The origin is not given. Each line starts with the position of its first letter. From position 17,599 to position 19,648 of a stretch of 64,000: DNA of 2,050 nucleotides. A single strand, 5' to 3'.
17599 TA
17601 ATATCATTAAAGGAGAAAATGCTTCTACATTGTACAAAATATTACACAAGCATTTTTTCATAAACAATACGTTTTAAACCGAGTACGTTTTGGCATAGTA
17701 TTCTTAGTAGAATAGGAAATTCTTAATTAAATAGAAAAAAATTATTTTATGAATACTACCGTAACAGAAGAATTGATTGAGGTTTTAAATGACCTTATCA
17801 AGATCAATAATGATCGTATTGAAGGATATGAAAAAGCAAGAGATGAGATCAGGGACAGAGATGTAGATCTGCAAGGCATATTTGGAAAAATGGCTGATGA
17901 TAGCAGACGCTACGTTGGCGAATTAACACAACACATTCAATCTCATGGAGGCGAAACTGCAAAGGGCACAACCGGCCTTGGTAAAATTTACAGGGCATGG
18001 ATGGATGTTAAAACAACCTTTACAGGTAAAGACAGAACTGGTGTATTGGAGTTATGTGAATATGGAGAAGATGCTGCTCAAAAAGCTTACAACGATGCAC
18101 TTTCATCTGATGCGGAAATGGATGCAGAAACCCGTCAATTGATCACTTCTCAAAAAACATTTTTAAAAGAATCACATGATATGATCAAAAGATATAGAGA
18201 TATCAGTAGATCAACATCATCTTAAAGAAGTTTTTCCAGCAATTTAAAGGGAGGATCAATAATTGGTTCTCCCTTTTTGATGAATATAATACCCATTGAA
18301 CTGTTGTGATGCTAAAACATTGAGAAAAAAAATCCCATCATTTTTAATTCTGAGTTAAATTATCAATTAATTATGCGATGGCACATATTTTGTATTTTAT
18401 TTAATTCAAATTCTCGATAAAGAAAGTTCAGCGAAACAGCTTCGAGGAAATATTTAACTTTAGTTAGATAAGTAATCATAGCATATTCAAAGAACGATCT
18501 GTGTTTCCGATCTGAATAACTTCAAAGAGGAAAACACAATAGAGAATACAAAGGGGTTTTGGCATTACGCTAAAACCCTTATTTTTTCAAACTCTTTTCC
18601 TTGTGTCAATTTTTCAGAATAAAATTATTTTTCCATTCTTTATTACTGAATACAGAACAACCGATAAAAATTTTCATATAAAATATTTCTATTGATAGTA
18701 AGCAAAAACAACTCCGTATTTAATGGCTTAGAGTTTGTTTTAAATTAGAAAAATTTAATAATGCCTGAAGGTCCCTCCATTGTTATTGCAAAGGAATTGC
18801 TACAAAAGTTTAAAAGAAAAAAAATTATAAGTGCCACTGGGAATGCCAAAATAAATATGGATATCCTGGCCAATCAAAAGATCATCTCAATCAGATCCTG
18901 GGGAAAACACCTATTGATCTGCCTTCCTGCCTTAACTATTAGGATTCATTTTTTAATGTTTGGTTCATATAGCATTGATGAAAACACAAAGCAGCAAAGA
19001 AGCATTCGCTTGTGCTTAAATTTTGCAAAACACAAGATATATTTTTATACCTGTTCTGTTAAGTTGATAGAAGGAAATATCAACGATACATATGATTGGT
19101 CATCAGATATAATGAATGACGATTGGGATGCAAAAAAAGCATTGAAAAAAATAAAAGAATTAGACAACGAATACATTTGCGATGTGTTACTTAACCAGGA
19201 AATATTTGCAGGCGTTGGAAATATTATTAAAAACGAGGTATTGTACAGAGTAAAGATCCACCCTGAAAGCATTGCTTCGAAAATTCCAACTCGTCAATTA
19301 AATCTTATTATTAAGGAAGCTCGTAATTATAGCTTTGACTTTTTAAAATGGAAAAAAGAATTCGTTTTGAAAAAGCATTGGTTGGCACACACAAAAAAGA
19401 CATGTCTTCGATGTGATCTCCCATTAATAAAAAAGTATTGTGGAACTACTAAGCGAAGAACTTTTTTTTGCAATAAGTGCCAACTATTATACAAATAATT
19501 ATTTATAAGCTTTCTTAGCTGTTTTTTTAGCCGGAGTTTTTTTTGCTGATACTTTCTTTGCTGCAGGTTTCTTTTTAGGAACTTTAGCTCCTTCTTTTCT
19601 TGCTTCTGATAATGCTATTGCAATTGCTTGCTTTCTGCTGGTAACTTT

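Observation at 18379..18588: Orphan promoter-plus-terminator unit with no ORF: candidate stress-regulon small RNA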

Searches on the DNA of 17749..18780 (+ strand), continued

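Call 96: search_with_rna_model(model_id=R2, source=window, start=18380, end=18600, filters=off, max_evalue=10, show_alignments=1)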
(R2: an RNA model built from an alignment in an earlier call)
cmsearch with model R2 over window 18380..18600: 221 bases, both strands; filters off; matches with E-value up to 10: 7.
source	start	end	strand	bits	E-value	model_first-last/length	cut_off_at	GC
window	18451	18547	+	15.3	0.003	1-105/105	no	0.29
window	18388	18450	+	9.6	0.061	1-105/105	no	0.29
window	18453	18492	-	4.1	1.2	1-105/105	no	0.22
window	18390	18438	-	3.6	1.5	1-105/105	no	0.24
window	18584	18600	+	1.6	4.2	1-105/105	no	0.29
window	18504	18527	-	1.6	4.3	1-105/105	no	0.33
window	18558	18591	-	0.9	6.4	1-105/105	no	0.29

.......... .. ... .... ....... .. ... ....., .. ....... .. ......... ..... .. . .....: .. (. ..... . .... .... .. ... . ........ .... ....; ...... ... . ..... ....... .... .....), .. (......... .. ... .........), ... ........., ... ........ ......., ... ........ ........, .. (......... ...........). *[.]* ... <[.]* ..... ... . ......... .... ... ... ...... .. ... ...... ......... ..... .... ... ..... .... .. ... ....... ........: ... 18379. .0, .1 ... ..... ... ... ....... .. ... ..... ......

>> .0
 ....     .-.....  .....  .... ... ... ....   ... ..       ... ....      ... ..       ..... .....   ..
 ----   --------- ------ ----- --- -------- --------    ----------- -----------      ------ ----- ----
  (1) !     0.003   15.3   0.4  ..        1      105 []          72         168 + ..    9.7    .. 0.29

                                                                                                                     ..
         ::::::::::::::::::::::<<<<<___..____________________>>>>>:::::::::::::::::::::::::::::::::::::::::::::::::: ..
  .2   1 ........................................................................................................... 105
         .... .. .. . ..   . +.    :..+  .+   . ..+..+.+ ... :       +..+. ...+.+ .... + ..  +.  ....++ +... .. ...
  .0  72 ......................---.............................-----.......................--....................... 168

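Call 104: search_rna_families(source=window, start=18395, end=18595, threshold=evalue, max_evalue=10, show_alignments=0)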
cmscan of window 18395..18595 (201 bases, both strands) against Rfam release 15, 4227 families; matches with E-value up to 10: 9.
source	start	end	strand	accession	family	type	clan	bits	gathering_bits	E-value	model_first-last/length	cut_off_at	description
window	18537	18589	+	RF00659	mir-365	Gene; miRNA;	-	17.3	62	0.39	1-86/86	no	mir-365 microRNA precursor family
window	18497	18539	-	RF03217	mir-3167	Gene; miRNA;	-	16.9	86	1.4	1-59/59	no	mir-3167 microRNA precursor family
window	18510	18595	+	RF02860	Arrc14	Gene; sRNA;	-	16.6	99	2.9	1-133/167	3'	Actinobacillus sRNA 14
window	18395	18437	-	RF00904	mir-392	Gene; miRNA;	-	16.1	62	1.5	1-43/75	3'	mir-392 microRNA precursor family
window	18435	18576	+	RF03546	Flavivirus-5UTR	Cis-reg;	CL00129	14.9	80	0.71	1-156/156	no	Flavivirus 5' UTR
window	18409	18451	+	RF01202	sn2991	Gene; snRNA; snoRNA; CD-box;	-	14.6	60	4.9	1-98/98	no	Small nucleolar RNA sn2991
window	18539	18594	-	RF00659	mir-365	Gene; miRNA;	-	13.8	62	3.5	1-86/86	no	mir-365 microRNA precursor family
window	18542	18580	+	RF02596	cyano_het_sRNA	Gene; sRNA;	-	11.4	35.7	7.8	1-56/56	no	Cyanobacteria heterocyst sRNA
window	18544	18595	-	RF02353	BjrC68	Gene; sRNA;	-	9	39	9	31-82/82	5'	Bradyrhizobiaceae sRNA BjrC68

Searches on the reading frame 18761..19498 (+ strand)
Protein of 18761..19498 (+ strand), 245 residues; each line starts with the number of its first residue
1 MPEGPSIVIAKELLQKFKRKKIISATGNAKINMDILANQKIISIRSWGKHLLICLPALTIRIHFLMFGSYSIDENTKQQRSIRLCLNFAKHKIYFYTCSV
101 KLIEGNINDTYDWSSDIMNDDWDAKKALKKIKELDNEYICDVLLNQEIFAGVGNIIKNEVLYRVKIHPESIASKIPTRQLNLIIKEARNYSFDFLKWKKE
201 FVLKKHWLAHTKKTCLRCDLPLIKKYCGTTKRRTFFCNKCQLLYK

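Call 14: search_protein_families(library=pfam, proteins=[window:18761-19498:+])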
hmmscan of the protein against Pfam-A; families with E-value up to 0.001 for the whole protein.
window:18761-19498:+ (245 aa): 2 families
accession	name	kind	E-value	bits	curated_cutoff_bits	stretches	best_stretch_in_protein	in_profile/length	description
PF06831.19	H2TH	-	1.7e-13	50.8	34.7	1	120-188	8-75/93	Formamidopyrimidine-DNA glycosylase H2TH domain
PF01149.29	Fapy_DNA_glyco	-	7.6e-08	33.4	25.5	1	1-95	1-107/117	Formamidopyrimidine-DNA glycosylase N-terminal domain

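Call 17: find_encoding_contigs(protein=window:18761-19498:+, flank=1500, max_places=6)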
Protein window:18761-19498:+ (245 aa): no gene with exactly this product is on record in the collection.

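Call 18: find_homologous_proteins(query=window:18761-19498:+, max_evalue=1e-30)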
Query window:18761-19498:+ (245 aa): 7998 proteins with E <= 1e-30 among 8000 candidates; the best 120 are listed.
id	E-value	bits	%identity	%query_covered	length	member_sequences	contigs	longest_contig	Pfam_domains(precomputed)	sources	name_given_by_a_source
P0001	4.0e-162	556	100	100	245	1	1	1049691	PF06831.20,PF01149.30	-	-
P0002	6.9e-113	394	69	100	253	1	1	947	PF06831.20,PF01149.30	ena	-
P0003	1.3e-112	394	68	100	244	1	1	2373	PF06831.20,PF01149.30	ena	-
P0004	2.7e-111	389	66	100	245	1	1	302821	PF06831.20,PF01149.30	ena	-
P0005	4.2e-111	389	67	100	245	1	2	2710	PF06831.20,PF01149.30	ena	-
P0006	1.4e-110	387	66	100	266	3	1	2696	PF06831.20,PF01149.30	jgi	jgi:endonuclease-8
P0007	1.8e-110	387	67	100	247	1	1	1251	PF06831.20,PF01149.30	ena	-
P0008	2.1e-110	386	66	100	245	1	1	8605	PF06831.20,PF01149.30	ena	-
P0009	3.4e-110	386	65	100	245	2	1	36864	PF06831.20,PF01149.30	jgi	jgi:endonuclease-8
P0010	3.9e-110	385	66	100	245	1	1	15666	PF06831.20,PF01149.30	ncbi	ncbi:MAG: DNA-formamidopyrimidine glycosylase family protein [Ferruginibacter sp.]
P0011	8.7e-110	384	67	100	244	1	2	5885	PF06831.20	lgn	-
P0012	1.4e-109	384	65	100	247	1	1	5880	PF06831.20,PF01149.30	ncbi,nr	ncbi:MAG: endonuclease [Bacteroidetes bacterium]|nr:MAG: endonuclease [Bacteroidota bacterium]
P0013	2.5e-109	383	65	100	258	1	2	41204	PF06831.20,PF01149.30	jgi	jgi:endonuclease-8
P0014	4.5e-109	382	63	100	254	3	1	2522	PF06831.20,PF01149.30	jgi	jgi:endonuclease-8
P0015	1.7e-108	380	68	100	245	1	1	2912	PF06831.20,PF01149.30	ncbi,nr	ncbi:MAG: endonuclease [Sphingobacteriales bacterium]|nr:endonuclease [Sphingobacteriales bacterium]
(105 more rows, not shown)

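Call 100: find_encoding_contigs(protein=P0010, flank=10000, max_places=3)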
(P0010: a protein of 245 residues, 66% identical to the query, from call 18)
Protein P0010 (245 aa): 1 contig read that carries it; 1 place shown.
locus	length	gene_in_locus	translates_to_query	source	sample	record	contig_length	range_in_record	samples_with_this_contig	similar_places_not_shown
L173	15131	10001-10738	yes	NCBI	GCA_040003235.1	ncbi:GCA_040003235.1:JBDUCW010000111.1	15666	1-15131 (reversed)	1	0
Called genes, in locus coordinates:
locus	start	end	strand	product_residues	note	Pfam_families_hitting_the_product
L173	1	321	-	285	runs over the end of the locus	?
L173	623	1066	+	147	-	PF03852:Vsr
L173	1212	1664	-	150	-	PF22028:DUF6934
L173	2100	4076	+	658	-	PF09848:SLFN-g3_helicase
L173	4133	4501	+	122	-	PF03733:YccF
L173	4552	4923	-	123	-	PF13560:HTH_31 (weak), PF12844:HTH_19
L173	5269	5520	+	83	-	-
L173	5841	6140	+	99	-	-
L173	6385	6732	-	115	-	-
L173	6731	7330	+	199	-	-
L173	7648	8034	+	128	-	-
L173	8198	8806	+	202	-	-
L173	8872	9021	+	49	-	-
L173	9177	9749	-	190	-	PF01965:DJ-1_PfpI, PF00117:GATase (weak)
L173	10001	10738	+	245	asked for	PF01149:Fapy_DNA_glyco (weak), PF06831:H2TH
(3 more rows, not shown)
